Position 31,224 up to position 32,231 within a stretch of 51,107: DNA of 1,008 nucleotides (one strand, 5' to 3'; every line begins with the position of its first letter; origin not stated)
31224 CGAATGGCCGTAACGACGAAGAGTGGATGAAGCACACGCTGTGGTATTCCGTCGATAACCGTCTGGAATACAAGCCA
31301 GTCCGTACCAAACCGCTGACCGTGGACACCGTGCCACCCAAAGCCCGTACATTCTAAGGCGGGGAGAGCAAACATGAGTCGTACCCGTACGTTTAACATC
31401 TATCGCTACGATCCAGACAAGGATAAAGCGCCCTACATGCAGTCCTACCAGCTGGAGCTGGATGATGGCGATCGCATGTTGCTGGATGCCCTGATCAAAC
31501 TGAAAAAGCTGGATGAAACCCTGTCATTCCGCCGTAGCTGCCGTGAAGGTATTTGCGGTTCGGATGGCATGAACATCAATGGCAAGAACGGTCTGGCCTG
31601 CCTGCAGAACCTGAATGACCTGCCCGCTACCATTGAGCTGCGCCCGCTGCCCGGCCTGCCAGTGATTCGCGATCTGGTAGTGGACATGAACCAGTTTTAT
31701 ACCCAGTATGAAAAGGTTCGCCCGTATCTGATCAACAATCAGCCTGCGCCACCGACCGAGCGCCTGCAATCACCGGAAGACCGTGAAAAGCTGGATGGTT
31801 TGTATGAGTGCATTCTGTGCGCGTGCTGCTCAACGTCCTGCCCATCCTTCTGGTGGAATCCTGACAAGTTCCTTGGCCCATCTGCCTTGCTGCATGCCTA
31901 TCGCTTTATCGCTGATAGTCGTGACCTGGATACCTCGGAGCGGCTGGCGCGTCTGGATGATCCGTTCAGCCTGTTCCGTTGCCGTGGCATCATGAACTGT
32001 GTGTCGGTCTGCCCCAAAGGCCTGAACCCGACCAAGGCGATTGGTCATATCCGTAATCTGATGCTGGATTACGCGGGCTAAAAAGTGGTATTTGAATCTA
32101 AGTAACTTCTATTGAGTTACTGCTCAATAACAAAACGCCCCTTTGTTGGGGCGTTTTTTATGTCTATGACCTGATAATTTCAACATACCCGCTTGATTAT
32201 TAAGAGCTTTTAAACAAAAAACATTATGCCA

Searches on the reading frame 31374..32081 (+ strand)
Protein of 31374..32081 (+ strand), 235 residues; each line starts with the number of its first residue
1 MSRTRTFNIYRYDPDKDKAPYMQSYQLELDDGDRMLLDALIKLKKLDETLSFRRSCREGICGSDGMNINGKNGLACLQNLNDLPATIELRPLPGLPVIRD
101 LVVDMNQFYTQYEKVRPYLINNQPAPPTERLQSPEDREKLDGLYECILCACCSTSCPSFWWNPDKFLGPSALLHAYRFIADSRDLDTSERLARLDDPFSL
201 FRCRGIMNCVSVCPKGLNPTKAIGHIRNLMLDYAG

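Call 18: list_cluster_members(proteins=[window:31374-32081:+, window:29534-31357:+, window:40281-41570:+, window:26764-28050:-, window:32624-34333:+, window:34424-36502:+])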
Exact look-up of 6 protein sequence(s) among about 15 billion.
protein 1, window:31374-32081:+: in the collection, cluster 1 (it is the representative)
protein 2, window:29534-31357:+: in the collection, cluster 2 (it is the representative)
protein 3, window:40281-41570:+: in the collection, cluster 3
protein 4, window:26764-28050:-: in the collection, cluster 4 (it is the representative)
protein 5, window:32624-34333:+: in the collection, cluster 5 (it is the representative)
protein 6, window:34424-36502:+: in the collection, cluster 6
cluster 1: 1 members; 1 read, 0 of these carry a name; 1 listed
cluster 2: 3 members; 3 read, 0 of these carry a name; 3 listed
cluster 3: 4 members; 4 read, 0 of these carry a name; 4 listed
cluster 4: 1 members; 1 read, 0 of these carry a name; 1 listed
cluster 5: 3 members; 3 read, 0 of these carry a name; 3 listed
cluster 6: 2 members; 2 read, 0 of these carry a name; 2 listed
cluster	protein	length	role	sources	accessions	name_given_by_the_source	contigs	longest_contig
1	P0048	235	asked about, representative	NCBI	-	-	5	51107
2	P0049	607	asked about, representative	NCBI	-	-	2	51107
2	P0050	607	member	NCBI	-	-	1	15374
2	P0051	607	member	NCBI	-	-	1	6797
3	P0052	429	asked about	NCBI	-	-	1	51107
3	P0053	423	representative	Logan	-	-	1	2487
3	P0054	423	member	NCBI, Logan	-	-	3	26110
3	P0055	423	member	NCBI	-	-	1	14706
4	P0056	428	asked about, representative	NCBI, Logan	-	-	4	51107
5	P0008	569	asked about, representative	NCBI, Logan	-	-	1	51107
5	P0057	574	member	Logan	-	-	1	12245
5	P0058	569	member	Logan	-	-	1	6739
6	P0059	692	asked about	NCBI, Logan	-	-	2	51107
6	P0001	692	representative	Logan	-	-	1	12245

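Call 19: find_encoding_contigs(protein=window:31374-32081:+, flank=10000, max_places=10)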
Protein window:31374-32081:+ (235 aa): 4 contigs read that carry it; 4 places shown.
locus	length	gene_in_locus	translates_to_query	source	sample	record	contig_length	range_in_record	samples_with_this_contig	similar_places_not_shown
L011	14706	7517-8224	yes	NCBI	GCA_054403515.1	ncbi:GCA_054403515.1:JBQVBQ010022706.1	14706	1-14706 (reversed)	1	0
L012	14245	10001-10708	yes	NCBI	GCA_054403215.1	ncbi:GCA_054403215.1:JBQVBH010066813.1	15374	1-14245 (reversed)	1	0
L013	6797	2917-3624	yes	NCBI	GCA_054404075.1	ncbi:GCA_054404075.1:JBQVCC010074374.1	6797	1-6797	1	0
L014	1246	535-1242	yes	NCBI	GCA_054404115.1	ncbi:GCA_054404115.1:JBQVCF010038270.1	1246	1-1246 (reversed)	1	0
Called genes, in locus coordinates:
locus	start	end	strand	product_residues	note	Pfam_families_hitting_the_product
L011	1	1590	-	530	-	?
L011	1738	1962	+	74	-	-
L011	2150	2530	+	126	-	-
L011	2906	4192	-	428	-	PF00285:Citrate_synt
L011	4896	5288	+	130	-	PF01127:Sdh_cyt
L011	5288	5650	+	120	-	PF01127:Sdh_cyt (weak)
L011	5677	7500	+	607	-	PF00890:FAD_binding_2, PF01266:DAO (weak), PF02910:Succ_DH_flav_C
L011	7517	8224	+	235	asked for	PF13085:Fer2_3, PF13237:Fer4_10, PF13183:Fer4_8, PF13534:Fer4_17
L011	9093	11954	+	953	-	PF16078:2-oxogl_dehyd_N, PF00676:E1_dh, PF02779:Transket_pyr, PF16870:OxoGdeHyase_C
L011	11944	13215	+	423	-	PF00364:Biotin_lipoyl, PF25997:BSH_YhbJ (faint), PF02817:E3_binding, PF00198:2-oxoacid_dh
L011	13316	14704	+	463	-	?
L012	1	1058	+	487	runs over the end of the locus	PF00361:Proton_antipo_M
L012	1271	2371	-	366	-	-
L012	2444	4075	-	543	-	PF00795:CN_hydrolase, PF02540:NAD_synthase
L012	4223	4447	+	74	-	-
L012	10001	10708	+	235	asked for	PF13085:Fer2_3, PF13237:Fer4_10, PF13183:Fer4_8, PF13534:Fer4_17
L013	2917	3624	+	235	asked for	PF13085:Fer2_3, PF13237:Fer4_10, PF13183:Fer4_8, PF13534:Fer4_17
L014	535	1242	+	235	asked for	PF13085:Fer2_3, PF13237:Fer4_10, PF13183:Fer4_8, PF13534:Fer4_17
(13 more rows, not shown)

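Call 20: find_encoding_contigs(protein=P0050, flank=10000, max_places=5)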
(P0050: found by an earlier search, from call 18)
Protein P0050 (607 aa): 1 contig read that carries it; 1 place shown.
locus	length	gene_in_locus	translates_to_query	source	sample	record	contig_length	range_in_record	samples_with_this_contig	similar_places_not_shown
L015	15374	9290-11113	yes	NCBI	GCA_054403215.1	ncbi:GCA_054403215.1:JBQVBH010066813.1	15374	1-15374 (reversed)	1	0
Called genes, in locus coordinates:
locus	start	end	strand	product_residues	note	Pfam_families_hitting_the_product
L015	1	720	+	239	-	?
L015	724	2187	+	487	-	PF00361:Proton_antipo_M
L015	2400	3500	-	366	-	-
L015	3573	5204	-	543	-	PF00795:CN_hydrolase, PF02540:NAD_synthase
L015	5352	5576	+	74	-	-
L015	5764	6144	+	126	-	-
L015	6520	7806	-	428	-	PF00285:Citrate_synt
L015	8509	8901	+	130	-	PF01127:Sdh_cyt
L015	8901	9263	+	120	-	PF01127:Sdh_cyt (weak)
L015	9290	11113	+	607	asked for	PF00890:FAD_binding_2, PF01266:DAO (weak), PF02910:Succ_DH_flav_C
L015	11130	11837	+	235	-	PF13085:Fer2_3, PF13237:Fer4_10, PF13183:Fer4_8, PF13534:Fer4_17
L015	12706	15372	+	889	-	?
